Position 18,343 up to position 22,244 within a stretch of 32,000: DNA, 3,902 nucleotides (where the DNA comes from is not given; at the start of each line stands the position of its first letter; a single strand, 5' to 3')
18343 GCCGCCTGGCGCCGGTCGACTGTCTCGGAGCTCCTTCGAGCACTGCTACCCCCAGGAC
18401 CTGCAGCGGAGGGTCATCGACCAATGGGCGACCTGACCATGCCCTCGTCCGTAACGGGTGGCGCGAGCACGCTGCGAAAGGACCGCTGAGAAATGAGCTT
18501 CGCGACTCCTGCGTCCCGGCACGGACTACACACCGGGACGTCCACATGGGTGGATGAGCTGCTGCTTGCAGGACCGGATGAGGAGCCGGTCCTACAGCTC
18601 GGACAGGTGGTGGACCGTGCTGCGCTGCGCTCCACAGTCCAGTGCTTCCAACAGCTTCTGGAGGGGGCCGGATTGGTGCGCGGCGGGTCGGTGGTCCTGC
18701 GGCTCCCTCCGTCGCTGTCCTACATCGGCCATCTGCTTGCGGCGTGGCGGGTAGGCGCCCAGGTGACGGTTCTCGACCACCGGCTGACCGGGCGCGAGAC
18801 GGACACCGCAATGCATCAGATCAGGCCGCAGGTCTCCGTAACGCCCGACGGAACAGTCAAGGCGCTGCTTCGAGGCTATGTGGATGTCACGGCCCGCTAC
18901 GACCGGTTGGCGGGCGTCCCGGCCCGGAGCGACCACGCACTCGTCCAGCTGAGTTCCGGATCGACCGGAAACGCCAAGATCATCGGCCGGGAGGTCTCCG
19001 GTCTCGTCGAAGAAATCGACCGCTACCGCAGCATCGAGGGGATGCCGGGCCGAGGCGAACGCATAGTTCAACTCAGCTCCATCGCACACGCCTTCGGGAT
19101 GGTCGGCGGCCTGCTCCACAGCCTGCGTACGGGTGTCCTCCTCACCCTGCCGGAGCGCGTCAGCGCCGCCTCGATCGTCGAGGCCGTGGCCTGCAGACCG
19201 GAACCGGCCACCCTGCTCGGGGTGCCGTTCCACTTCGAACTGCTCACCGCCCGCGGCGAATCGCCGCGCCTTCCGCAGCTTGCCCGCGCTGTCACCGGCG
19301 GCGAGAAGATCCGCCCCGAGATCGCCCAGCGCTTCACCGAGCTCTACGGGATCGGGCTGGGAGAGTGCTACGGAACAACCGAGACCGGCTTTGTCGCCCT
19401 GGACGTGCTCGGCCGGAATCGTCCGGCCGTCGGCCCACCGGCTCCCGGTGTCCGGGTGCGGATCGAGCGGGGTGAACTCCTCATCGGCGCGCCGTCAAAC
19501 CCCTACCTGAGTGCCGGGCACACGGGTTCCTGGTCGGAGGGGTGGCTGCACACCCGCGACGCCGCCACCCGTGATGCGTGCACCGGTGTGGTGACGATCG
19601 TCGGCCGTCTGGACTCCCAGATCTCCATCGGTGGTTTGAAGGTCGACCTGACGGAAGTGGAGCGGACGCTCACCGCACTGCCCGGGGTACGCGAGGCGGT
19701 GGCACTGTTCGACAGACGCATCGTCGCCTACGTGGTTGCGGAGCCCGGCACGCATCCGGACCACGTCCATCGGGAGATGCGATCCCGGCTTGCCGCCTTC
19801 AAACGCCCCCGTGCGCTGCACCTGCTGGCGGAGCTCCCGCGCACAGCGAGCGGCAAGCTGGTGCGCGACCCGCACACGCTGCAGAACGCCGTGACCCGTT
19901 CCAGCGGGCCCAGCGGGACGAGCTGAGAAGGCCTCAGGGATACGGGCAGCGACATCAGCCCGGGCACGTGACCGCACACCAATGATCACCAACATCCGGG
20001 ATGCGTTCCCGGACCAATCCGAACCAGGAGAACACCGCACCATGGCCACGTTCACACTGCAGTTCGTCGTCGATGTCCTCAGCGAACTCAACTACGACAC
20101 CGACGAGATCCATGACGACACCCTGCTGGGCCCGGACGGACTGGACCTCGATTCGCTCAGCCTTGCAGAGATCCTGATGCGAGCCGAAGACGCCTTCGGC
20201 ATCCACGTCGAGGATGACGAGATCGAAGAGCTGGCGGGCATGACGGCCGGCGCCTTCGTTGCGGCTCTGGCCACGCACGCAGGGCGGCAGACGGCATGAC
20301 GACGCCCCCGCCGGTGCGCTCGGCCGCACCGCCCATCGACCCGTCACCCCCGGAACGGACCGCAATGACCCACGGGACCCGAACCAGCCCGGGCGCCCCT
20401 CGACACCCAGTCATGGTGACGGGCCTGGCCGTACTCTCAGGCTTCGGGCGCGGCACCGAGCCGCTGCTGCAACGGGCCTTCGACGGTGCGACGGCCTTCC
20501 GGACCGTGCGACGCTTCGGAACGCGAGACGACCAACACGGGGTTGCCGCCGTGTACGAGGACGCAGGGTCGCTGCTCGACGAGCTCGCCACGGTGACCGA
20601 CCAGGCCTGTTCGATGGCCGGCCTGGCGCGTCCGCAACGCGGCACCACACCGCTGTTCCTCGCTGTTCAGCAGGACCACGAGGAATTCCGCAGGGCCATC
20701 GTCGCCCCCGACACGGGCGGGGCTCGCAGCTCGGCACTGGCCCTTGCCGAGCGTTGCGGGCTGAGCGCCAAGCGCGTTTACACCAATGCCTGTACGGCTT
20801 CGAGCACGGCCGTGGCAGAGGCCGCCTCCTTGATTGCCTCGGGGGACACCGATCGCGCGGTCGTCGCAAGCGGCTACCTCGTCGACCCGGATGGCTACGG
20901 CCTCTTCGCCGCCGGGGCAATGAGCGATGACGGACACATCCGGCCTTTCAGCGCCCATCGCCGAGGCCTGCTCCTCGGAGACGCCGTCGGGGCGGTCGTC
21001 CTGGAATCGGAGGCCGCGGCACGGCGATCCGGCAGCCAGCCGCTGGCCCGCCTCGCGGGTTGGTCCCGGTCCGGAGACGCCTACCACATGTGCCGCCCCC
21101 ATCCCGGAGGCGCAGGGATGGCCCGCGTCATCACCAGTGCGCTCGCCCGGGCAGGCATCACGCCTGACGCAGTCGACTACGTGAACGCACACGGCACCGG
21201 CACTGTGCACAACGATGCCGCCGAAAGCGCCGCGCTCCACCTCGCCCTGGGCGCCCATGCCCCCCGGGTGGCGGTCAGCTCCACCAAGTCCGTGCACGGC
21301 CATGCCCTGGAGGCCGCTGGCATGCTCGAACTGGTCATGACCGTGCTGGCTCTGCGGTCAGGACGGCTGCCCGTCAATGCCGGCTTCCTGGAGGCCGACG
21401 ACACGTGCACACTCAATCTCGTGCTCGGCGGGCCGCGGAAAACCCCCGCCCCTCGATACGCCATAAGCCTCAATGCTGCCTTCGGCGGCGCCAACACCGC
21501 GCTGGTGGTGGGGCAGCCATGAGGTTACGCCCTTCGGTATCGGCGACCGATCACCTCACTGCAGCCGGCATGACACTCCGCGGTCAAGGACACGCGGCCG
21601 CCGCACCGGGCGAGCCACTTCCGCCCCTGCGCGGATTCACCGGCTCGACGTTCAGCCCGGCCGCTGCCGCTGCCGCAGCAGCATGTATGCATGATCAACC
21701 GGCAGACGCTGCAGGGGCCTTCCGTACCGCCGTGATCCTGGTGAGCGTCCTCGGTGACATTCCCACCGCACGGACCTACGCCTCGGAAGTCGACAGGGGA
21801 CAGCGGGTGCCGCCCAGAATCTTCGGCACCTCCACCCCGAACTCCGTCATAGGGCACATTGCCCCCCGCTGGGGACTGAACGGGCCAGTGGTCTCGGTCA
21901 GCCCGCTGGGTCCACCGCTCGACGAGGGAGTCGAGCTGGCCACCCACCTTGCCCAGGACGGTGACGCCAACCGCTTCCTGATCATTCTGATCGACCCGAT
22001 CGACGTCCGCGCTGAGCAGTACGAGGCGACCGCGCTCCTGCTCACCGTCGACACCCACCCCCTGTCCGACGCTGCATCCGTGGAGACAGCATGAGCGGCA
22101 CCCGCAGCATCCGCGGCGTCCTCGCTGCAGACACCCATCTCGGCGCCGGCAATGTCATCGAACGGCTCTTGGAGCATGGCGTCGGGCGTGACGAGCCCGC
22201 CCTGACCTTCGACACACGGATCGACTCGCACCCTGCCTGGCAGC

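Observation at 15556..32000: Co-directional ~16.5 kb gene set joining a nitrite-forming enzyme pair, two ANL enzymes, a discrete KS/ACP/KR system, UbiX/UbiD, DAHP synthase and a GSA-type aminotransferase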

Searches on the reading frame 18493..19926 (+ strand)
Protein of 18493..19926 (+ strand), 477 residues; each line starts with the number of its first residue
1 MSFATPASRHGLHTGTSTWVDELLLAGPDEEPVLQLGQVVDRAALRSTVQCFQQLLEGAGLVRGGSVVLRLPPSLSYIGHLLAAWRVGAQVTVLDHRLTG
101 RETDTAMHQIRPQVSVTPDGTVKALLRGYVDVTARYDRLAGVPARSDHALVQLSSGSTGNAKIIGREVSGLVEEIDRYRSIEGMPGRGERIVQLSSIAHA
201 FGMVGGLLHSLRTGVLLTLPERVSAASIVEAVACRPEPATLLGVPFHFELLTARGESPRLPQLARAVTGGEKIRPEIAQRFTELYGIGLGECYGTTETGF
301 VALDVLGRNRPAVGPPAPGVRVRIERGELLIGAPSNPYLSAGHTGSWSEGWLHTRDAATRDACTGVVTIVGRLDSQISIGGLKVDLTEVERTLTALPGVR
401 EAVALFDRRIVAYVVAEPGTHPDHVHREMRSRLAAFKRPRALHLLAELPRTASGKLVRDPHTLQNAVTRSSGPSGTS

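Call 6: search_protein_families(library=pfam, proteins=[window:18493-19926:+], max_evalue=0.01)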
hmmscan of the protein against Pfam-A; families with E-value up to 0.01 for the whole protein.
window:18493-19926:+ (477 aa): 2 families
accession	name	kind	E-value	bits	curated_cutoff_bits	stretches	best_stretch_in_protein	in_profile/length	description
PF00501.34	AMP-binding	-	8.4e-31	107.6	29.9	1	44-325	26-356/384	AMP-binding enzyme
PF13193.12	AMP-binding_C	-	5e-10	40.6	24.5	1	388-455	1-76/76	AMP-binding enzyme C-terminal domain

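Call 18: search_solved_structures(query=window:18493-19926:+, max_evalue=0.00001)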
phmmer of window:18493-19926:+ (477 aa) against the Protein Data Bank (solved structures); distinct sequences matched with E-value up to 0.00001: 78 (the best 60 are shown).
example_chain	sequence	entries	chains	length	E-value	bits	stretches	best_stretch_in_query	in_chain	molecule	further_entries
6qjz_A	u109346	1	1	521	5.6e-18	68.2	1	145-458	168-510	oxalyl CoA-synthetase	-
5n9w_A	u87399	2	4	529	1.3e-17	67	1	39-360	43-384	Adenylation domain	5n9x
4rlf_A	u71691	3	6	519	1.4e-17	66.9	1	192-458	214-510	Benzoate-coenzyme A ligase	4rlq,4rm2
4rm3_A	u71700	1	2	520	1.4e-17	66.9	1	192-458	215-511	Benzoate-coenzyme A ligase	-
4eat_A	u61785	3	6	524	1.4e-17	66.8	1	192-458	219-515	Benzoate-coenzyme A ligase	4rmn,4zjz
6m2u_A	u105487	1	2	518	3.4e-17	65.6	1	192-458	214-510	Benzoate-coenzyme A ligase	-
6m2o_A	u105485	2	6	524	3.7e-17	65.4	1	192-458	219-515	Benzoate-coenzyme A ligase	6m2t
7a9j_A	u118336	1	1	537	5.8e-17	64.8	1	208-459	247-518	Cfl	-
5ie0_A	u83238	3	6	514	2.2e-16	62.9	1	146-458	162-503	Oxalate--CoA ligase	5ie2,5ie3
7a9i_A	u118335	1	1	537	2.6e-16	62.7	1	208-459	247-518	Cfl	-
5u2a_A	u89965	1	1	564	1.9e-14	56.5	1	199-458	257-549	AMP-dependent synthetase and ligase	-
3etc_A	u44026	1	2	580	1e-13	54.1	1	261-458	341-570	AMP-binding protein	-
2vsq_A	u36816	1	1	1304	5e-13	51.8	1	361-456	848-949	SURFACTIN SYNTHETASE SUBUNIT 3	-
4gr5_A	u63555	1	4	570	3.3e-12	49.1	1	343-459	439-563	Non-ribosomal peptide synthetase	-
2v7b_A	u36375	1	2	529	5.1e-12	48.5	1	125-458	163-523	BENZOATE-COENZYME A LIGASE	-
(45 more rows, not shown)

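Call 63: search_protein_families(library=ncbifam, proteins=[window:18493-19926:+], max_evalue=0.00001)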
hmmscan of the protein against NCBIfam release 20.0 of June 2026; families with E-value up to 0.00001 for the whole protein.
window:18493-19926:+ (477 aa): 75 families (the best 25 are shown)
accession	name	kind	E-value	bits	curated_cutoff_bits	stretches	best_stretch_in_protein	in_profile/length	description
NF004837.0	PRK06187.1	subfamily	3.6e-29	101.4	476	1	146-458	170-515/531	long-chain-fatty-acid--CoA ligase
NF005858.0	PRK07787.1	subfamily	4.4e-28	97.9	575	1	68-458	50-465/471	acyl-CoA synthetase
NF005801.1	PRK07656.1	equivalog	1.1e-27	96.8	657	1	145-459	163-497/500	FadD3 family acyl-CoA ligase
NF004511.1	PRK05852.1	equivalog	8.6e-26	90.6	650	1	48-459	61-498/505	FadD7 family fatty acid--CoA ligase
TIGR01923.1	menE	equivalog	3.2e-25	88.9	330.15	1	45-459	5-440/442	o-succinylbenzoate--CoA ligase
NF004114.0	PRK05605.1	equivalog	3.5e-25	88.4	766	1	143-459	218-563/575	long-chain-fatty-acid--CoA ligase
NF006167.0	PRK08308.1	equivalog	2.1e-24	86.2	513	1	146-465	101-411/414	acyl-CoA synthetase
TIGR01733.1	AA-adenyl-dom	subfamily_domain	2.9e-24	85.6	317.4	2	53-303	13-278/409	amino acid adenylation domain-containing protein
NF004814.0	PRK06164.1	equivalog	5.9e-24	84.5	677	2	326-455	377-517/540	acyl-CoA synthetase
NF005702.0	PRK07514.1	subfamily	9e-22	77.1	558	1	348-457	376-492/506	malonyl-CoA synthase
NF004808.0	PRK06155.1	equivalog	5.9e-21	74.3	722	1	209-458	241-515/542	ATP-dependent acyl-CoA ligase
TIGR02262.1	benz_CoA_lig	subfamily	9.2e-21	74.1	375.25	1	145-458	160-502/508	benzoate-CoA ligase family protein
NF009921.1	PRK13382.1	exception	2.9e-20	72.5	850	1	146-459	190-526/529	acyl-CoA ligase FadD12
NF006539.0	PRK09029.1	equivalog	3.3e-20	72.4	494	1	263-459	242-445/458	o-succinylbenzoate--CoA ligase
NF005877.1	PRK07824.1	equivalog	1.5e-19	70.4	345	1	141-458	37-355/362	o-succinylbenzoate--CoA ligase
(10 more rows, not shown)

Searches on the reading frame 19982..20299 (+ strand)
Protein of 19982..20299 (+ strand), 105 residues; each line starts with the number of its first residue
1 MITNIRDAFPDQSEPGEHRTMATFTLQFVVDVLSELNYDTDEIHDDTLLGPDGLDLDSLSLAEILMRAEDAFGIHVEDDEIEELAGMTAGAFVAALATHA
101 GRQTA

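Call 6: search_protein_families(library=pfam, proteins=[window:19982-20299:+], max_evalue=0.01)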
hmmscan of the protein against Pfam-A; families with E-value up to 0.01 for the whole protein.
window:19982-20299:+ (105 aa): 1 family
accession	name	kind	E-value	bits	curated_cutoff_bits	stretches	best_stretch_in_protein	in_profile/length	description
PF00550.31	PP-binding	-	1.9e-06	28.4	20.8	1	34-83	9-56/67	Phosphopantetheine attachment site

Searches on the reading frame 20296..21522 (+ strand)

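Call 6: search_protein_families(library=pfam, proteins=[window:20296-21522:+], max_evalue=0.01)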
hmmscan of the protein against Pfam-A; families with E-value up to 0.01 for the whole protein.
window:20296-21522:+ (408 aa): 2 families
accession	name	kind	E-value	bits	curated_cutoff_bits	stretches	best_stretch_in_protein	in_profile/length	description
PF02801.28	Ketoacyl-synt_C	-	8.9e-33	113.3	20.8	1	251-363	2-117/119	Beta-ketoacyl synthase, C-terminal domain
PF00109.32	ketoacyl-synt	-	4.8e-11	43.2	20.8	1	155-240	162-250/252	Beta-ketoacyl synthase, N-terminal domain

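Call 63: search_protein_families(library=ncbifam, proteins=[window:20296-21522:+], max_evalue=0.00001)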
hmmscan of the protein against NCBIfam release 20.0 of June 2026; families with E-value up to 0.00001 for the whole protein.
window:20296-21522:+ (408 aa): 22 families
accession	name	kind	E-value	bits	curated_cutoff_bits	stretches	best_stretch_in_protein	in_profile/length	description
TIGR03150.1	fabF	equivalog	2.2e-62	211.1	493.75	1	160-405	155-406/407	beta-ketoacyl-ACP synthase II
NF005589.0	PRK07314.1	subfamily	1.9e-61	208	387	1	161-406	159-410/413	beta-ketoacyl-ACP synthase II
NF058662.1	cispenta_AmcF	equivalog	2.6e-49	168.2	325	1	39-405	2-367/369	cispentacin biosynthesis acyltransferase subunit AmcF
NF006618.0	PRK09185.1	subfamily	4.4e-49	167.5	407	1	161-407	156-392/394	beta-ketoacyl-ACP synthase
NF004970.0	PRK06333.1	subfamily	7.1e-49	166.8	525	1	163-405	170-419/424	beta-ketoacyl-ACP synthase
NF005490.0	PRK07103.1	equivalog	8e-49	166.8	445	1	167-405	170-410/414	polyketide beta-ketoacyl:acyl carrier protein synthase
NF005076.0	PRK06501.1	equivalog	3.4e-43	148.1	629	1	153-406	161-421/425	beta-ketoacyl-ACP synthase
NF005916.1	PRK07910.1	equivalog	5.7e-42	144.1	560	1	163-407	168-417/418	KasA/KasB family beta-ketoacyl-ACP synthase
NF004618.0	PRK05952.1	equivalog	6.7e-41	140.5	455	1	39-407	4-382/384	beta-ketoacyl-ACP synthase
NF006274.0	PRK08439.1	equivalog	7.5e-41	140.2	621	1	164-404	160-402/406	beta-ketoacyl-ACP synthase II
NF006434.0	PRK08722.1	equivalog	2.8e-39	135.2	759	1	163-405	161-411/414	beta-ketoacyl-ACP synthase II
NF006587.0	PRK09116.1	equivalog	5.2e-39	134.2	470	1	163-405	161-404/408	beta-ketoacyl-ACP synthase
NF045894.1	PKS_plus_SDR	equivalog_domain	7.5e-25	86.8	1740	1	165-360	172-372/1515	type I polyketide synthase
NF040607.1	mycolic_Pks13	equivalog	4e-24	84.2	2100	1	164-367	269-478/1680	polyketide synthase Pks13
NF005935.0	PRK07967.1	equivalog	4.5e-23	81.8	630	1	163-405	159-401/406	beta-ketoacyl-ACP synthase I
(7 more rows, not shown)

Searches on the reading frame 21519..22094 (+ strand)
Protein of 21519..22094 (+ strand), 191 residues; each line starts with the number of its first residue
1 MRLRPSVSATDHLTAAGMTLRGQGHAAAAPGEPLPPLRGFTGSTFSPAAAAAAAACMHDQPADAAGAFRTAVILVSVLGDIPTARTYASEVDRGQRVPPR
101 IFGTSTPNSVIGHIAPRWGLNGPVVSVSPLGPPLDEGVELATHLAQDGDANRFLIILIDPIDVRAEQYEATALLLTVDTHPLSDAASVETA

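Call 6: search_protein_families(library=pfam, proteins=[window:21519-22094:+], max_evalue=0.01)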
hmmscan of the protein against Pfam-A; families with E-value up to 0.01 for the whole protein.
window:21519-22094:+ (191 aa): 1 family
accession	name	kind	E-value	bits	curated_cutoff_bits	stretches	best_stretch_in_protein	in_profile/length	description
PF13723.12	Ketoacyl-synt_2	-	0.0044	17.1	25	1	43-159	31-139/223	Beta-ketoacyl synthase, N-terminal domain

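Call 63: search_protein_families(library=ncbifam, proteins=[window:21519-22094:+], max_evalue=0.00001)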
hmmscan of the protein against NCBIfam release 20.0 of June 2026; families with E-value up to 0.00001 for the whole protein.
window:21519-22094:+ (191 aa): 1 family
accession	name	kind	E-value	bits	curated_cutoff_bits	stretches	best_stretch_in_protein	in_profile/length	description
NF058659.1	cispenta_AmcG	equivalog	3.1e-06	26.9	80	1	51-146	33-125/157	cispentacin moiety biosynthesis protein AmcG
